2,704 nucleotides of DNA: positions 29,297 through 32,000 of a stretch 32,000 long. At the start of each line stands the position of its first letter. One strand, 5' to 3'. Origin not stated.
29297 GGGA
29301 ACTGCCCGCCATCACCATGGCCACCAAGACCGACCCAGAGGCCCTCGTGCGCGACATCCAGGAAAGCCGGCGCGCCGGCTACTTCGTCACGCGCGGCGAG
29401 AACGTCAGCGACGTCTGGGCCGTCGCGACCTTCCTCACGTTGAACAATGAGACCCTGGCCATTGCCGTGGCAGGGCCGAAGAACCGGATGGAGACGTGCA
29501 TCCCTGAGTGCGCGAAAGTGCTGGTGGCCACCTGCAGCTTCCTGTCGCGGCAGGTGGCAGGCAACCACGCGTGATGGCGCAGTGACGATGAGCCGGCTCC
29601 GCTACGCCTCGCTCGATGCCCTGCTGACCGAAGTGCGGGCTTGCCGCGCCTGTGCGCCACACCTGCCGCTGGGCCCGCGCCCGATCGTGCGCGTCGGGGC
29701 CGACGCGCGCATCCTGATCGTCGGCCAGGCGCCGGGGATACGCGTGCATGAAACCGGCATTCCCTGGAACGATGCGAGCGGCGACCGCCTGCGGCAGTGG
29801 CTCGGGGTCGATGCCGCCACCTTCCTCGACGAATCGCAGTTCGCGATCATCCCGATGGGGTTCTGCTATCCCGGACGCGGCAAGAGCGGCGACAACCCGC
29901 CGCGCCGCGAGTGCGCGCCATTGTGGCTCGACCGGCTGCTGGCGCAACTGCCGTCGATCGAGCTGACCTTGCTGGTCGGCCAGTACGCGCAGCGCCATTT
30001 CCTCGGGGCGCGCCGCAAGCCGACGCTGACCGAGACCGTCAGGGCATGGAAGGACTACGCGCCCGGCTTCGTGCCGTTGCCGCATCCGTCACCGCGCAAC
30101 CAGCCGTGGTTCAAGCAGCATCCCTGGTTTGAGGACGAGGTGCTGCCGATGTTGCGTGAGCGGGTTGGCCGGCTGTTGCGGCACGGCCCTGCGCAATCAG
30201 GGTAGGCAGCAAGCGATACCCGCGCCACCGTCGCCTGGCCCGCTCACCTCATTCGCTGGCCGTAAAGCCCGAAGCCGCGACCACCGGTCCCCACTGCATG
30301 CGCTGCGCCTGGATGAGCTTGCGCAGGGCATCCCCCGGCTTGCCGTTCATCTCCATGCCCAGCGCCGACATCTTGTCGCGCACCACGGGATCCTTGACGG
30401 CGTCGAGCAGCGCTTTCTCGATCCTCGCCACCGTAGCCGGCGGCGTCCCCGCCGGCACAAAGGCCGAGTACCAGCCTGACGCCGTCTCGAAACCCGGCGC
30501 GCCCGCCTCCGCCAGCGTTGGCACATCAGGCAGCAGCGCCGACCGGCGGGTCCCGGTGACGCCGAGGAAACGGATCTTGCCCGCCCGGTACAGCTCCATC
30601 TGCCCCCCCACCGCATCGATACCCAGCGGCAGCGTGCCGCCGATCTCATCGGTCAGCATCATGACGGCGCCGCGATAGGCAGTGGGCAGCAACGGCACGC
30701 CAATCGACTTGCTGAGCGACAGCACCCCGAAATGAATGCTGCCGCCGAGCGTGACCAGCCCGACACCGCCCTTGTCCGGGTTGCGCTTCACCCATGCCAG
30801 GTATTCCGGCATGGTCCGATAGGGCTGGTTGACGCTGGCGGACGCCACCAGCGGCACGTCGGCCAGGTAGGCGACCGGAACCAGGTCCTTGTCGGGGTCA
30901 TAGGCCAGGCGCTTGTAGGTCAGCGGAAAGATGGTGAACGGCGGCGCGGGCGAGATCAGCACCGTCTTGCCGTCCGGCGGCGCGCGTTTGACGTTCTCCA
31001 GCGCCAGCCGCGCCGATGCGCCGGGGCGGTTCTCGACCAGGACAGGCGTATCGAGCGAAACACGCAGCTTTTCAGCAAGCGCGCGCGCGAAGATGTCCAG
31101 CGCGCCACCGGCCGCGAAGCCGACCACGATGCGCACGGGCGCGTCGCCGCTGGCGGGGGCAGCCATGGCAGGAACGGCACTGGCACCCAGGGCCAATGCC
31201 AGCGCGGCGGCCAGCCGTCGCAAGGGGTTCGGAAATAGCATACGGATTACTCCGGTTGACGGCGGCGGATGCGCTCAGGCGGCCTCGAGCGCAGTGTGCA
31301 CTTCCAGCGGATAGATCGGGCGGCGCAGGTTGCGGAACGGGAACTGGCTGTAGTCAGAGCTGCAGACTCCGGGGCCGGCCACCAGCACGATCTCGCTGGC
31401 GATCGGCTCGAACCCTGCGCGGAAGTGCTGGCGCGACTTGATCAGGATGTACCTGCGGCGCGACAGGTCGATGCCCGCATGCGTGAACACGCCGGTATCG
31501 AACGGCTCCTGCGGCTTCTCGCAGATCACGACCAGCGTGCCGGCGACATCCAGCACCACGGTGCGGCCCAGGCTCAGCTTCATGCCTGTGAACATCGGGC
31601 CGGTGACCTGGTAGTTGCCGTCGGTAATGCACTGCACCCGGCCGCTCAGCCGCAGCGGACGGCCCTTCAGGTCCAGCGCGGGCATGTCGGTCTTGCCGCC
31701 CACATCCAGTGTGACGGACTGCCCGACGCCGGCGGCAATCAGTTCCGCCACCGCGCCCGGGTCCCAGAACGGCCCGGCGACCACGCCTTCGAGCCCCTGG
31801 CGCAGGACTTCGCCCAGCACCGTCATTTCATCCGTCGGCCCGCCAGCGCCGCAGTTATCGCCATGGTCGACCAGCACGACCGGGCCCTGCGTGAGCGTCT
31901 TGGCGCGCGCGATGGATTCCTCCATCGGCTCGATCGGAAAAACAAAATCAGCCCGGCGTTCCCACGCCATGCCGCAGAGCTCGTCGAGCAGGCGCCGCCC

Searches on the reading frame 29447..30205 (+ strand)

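Call 6: search_protein_families(library=pfam, proteins=[window:29447-30205:+])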
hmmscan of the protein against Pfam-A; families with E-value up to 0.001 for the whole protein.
window:29447-30205:+ (252 aa): 1 family
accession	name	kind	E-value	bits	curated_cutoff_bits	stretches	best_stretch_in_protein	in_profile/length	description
PF03167.25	UDG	-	6.2e-25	88.4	24.3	1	85-236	6-140/141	Uracil DNA glycosylase superfamily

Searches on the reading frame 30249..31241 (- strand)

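Call 6: search_protein_families(library=pfam, proteins=[window:30249-31241:-])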
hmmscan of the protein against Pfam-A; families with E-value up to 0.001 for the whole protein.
window:30249-31241:- (330 aa): 1 family
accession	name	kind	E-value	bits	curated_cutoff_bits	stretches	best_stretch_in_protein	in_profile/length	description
PF03401.19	TctC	-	7.3e-50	170.5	27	1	52-325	2-273/274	Tripartite tricarboxylate transporter family receptor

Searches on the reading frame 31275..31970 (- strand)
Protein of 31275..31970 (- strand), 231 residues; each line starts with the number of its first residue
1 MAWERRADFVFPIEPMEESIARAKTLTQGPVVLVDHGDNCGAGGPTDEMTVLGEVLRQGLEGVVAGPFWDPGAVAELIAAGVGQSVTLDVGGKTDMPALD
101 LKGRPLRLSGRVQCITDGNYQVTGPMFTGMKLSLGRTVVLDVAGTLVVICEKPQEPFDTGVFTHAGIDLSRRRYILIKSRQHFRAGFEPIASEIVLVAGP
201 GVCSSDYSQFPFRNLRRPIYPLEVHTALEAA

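Call 7: search_protein_families(library=pfam, proteins=[window:31275-31970:-])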
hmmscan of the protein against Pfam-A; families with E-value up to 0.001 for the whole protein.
window:31275-31970:- (231 aa): 1 family
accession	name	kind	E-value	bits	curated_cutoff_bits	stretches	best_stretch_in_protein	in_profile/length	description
PF07171.17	MlrC_C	-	8.8e-58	195.9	27.2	1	33-214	1-178/178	MlrC C-terminus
